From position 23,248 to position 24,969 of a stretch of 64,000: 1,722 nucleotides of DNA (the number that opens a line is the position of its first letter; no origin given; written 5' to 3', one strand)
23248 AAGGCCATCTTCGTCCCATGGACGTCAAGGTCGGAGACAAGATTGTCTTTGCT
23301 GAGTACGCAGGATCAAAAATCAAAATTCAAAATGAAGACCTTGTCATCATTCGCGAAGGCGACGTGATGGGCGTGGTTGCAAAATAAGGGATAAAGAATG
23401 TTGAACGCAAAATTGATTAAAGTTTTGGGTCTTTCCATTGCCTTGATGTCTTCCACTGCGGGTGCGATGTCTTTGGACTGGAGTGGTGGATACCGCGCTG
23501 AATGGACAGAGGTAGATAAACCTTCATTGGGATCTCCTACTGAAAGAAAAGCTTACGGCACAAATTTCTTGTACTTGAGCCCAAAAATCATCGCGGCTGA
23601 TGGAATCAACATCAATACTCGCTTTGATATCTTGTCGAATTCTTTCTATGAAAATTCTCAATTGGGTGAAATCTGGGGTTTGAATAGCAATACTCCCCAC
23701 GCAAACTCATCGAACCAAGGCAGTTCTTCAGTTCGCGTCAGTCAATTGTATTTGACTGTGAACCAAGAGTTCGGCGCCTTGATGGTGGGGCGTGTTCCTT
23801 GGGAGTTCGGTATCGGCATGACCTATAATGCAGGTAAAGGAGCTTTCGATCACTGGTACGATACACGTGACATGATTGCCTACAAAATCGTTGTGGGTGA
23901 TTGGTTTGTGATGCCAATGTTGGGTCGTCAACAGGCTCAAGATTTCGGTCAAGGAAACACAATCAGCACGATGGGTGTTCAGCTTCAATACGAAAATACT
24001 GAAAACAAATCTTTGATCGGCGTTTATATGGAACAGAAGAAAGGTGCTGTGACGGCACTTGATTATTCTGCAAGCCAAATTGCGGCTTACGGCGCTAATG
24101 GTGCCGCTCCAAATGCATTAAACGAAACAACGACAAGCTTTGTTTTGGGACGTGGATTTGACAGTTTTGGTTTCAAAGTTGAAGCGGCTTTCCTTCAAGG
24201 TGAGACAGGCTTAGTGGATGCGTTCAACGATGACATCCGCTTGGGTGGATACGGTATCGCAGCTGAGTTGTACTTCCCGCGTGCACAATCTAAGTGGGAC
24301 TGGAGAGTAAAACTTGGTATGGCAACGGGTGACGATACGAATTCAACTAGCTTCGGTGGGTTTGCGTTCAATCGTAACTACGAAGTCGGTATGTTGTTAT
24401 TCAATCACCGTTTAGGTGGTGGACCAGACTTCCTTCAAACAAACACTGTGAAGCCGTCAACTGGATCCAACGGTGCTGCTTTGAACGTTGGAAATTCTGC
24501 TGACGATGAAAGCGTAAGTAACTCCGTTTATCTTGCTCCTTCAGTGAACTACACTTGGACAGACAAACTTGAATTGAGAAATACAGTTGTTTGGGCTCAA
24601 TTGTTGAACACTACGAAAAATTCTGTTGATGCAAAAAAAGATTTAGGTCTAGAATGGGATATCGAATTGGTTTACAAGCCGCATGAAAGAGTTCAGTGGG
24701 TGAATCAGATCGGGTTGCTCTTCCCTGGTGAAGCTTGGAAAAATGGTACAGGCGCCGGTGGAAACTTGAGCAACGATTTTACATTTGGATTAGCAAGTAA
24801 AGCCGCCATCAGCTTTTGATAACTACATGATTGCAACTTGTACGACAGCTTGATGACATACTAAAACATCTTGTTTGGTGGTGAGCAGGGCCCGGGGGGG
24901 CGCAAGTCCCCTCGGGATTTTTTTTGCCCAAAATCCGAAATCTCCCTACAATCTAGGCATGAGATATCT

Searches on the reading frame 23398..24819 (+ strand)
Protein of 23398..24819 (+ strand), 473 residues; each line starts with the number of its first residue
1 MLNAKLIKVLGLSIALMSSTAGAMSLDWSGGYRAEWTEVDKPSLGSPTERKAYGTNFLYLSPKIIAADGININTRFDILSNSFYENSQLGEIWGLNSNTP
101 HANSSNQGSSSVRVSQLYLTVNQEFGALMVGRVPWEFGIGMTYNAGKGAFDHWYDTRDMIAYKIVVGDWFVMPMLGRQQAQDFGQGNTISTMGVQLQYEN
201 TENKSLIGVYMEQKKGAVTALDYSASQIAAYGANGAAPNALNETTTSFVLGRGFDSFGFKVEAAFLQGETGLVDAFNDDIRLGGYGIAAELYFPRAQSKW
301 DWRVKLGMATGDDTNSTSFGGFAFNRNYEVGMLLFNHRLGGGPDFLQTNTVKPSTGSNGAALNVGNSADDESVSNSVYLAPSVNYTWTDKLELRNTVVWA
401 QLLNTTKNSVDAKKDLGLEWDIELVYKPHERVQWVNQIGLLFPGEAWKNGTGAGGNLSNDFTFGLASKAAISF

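Call 19: search_protein_families(library=pfam, proteins=[window:23398-24819:+], max_evalue=0.001)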
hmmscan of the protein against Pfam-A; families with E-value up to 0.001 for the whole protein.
window:23398-24819:+ (473 aa): 0 families

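Call 52: search_protein_families(library=ncbifam, proteins=[window:23398-24819:+], max_evalue=0.001)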
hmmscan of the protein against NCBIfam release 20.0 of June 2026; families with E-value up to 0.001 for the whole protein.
window:23398-24819:+ (473 aa): 1 family
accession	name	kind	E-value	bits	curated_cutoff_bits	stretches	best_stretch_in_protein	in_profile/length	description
TIGR04551.1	TIGR04551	subfamily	1.1e-23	83.9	300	2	372-453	419-500/519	TIGR04551 family protein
